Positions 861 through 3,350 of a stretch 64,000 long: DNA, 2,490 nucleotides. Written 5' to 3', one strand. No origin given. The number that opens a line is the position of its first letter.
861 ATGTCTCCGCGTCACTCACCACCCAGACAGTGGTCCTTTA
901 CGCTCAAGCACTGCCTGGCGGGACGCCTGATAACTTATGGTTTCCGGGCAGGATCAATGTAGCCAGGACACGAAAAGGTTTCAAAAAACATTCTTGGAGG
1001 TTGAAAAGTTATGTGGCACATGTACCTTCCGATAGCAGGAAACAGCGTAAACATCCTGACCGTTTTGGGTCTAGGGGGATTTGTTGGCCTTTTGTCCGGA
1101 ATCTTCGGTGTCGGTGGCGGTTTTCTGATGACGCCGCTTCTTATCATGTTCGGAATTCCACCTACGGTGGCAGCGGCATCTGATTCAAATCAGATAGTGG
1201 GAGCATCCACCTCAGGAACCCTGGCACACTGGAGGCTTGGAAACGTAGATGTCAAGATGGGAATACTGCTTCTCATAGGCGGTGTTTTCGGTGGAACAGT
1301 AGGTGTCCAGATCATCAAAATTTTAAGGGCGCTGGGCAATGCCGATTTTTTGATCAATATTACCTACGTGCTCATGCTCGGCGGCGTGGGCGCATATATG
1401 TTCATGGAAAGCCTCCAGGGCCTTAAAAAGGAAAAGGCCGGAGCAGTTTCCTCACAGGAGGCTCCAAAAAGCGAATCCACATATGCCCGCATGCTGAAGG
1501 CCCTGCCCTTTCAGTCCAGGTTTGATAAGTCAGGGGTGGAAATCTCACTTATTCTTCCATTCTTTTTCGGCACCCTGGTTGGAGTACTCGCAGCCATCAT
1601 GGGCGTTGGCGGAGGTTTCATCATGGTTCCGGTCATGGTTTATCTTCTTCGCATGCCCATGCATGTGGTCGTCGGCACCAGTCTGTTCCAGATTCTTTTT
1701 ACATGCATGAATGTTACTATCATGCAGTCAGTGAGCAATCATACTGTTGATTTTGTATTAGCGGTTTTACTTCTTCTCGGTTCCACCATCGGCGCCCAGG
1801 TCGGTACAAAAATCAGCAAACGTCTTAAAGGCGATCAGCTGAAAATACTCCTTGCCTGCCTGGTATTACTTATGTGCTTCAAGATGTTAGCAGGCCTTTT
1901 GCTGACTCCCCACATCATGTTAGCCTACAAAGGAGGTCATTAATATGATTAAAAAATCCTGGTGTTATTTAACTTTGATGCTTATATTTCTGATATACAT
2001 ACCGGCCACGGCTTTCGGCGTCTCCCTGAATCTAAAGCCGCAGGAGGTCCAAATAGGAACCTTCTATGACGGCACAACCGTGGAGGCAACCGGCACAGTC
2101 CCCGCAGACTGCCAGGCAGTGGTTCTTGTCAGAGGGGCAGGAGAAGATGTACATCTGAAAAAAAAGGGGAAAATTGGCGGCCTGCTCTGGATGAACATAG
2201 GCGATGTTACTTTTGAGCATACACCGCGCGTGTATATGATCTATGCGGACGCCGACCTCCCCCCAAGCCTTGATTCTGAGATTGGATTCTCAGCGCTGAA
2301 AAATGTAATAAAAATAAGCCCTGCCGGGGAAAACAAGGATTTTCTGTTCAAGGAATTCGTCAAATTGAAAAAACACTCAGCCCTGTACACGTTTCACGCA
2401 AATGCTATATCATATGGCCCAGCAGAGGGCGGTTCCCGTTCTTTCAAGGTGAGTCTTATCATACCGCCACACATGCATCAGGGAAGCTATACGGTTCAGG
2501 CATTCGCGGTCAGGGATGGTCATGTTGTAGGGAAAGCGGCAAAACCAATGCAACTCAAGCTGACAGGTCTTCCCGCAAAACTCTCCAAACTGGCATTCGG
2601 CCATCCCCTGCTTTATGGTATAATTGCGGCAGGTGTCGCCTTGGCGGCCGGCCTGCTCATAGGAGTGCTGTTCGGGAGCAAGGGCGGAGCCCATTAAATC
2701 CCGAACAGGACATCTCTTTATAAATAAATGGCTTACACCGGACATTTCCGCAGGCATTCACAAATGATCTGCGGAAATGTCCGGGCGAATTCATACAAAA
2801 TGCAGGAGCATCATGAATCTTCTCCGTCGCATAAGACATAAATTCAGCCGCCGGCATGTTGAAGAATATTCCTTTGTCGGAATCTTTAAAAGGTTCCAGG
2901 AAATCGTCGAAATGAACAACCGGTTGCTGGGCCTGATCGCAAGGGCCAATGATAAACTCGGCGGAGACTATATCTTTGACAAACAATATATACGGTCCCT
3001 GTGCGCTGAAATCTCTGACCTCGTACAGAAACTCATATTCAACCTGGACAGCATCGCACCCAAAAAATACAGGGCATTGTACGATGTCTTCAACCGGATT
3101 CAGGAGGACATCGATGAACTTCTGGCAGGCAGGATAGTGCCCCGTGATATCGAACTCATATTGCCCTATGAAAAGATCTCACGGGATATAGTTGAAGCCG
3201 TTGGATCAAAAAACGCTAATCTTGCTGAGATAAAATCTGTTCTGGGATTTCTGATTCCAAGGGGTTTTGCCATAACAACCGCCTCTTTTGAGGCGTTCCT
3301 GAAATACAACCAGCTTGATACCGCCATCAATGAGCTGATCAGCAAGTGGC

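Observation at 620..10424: Seven-gene sigma-54-linked module of unknown function (TauE-like, TIGR02186-like, dikinase-like, receiver, two USPs) plus a convergent HK/bEBP pair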

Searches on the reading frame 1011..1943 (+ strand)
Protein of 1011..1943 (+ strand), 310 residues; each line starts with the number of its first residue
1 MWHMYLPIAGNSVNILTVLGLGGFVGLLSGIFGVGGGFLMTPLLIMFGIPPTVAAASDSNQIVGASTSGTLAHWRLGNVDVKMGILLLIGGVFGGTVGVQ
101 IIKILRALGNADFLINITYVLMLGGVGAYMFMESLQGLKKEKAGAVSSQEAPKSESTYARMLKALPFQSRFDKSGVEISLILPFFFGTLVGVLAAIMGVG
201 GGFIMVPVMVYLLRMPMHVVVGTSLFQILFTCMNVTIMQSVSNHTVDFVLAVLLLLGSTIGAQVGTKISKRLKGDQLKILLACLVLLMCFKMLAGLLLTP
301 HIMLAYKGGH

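Call 5: search_protein_families(library=pfam, proteins=[window:1011-1943:+], max_evalue=0.01)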
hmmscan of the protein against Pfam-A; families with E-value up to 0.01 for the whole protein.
window:1011-1943:+ (310 aa): 1 family
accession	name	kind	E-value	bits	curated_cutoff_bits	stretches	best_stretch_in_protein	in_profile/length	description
PF01925.25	TauE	-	3.4e-50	171.4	32.6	1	19-292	2-237/237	Sulfite exporter TauE/SafE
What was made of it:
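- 1011..1943 (+): TauE/SafE (TSUP) family permease, ending in the invariant tail ...GGH-COOH. PF01925, 171 bits (call 5).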

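Call 6: search_protein_families(library=ncbifam, proteins=[window:1011-1943:+], max_evalue=0.01)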
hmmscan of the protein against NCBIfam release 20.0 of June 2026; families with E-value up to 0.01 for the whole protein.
window:1011-1943:+ (310 aa): 2 families
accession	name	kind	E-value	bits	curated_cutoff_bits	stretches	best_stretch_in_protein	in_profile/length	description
NF040961.1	MamO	equivalog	1.6e-08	33.4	800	1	120-293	467-648/648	magnetosome protein MamO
NF007909.0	PRK10621.1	equivalog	9.1e-08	31.8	383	1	23-134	16-125/266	hypothetical protein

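Call 74: search_protein_families(library=padloc, proteins=[window:1011-1943:+], max_evalue=0.001)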
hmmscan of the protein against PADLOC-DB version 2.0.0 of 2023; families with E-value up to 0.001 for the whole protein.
window:1011-1943:+ (310 aa): 0 families

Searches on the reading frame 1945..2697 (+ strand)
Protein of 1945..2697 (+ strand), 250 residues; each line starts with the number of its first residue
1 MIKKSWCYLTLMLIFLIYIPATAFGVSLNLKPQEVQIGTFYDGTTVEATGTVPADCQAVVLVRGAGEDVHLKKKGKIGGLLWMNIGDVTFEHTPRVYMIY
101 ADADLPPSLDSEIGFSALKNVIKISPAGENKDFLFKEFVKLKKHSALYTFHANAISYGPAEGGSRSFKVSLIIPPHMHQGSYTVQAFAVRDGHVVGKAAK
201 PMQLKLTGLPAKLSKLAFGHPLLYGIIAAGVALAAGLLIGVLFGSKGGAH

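Call 5: search_protein_families(library=pfam, proteins=[window:1945-2697:+], max_evalue=0.01)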
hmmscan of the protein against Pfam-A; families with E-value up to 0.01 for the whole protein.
window:1945-2697:+ (250 aa): 1 family
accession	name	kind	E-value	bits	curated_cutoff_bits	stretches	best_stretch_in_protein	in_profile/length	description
PF09608.15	Alph_Pro_TM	-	2.9e-39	135.6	24.5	1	27-243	3-225/227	Putative transmembrane protein (Alph_Pro_TM)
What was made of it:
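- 1945..2697 (+): Bitopic membrane partner (Alph_Pro_TM): N-terminal signal/anchor, about 190-aa extracytoplasmic domain, C-terminal TM, tail ...G(A/G/S)H-COOH. PF09608, 135.6 bits (call 5).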

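Call 6: search_protein_families(library=ncbifam, proteins=[window:1945-2697:+], max_evalue=0.01)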
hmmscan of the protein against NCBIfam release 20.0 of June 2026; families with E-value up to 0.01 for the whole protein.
window:1945-2697:+ (250 aa): 1 family
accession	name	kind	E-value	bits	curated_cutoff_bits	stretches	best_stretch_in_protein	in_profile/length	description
TIGR02186.1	alph_Pro_TM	hypoth_equivalog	2.8e-14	53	255.25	1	57-243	70-258/261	TIGR02186 family protein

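Call 53: search_solved_structures(query=A5, max_evalue=1)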
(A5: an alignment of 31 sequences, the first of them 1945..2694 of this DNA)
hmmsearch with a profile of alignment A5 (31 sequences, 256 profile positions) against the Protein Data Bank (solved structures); distinct sequences matched with E-value up to 1: 3.
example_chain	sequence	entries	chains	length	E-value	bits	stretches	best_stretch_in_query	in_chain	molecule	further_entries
4kkp_A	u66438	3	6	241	0.16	14.5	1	137-232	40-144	RbmA protein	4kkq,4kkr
1in0_A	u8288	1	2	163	0.18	14.4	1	23-70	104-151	YAJQ PROTEIN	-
4be5_A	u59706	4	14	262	0.19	14.2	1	137-232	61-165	RBMA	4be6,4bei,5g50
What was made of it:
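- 1945..2697 (+): No relative by sequence in the PDB (call 53).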

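Call 74: search_protein_families(library=padloc, proteins=[window:1945-2697:+], max_evalue=0.001)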
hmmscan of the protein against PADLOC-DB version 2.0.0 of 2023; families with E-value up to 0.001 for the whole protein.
window:1945-2697:+ (250 aa): 0 families

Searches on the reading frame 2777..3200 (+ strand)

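Call 27: search_protein_families(library=pfam, proteins=[window:2777-3200:+], max_evalue=10)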
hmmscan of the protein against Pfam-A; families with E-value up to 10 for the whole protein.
window:2777-3200:+ (141 aa): 2 families
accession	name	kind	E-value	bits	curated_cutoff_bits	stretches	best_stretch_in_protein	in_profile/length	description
PF19314.4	DUF5917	-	0.0057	17.2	27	1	72-117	30-75/94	Family of unknown function (DUF5917)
PF10534.14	CRIC_ras_sig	-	0.012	16.3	22.5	1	4-85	8-90/93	Connector enhancer of kinase suppressor of ras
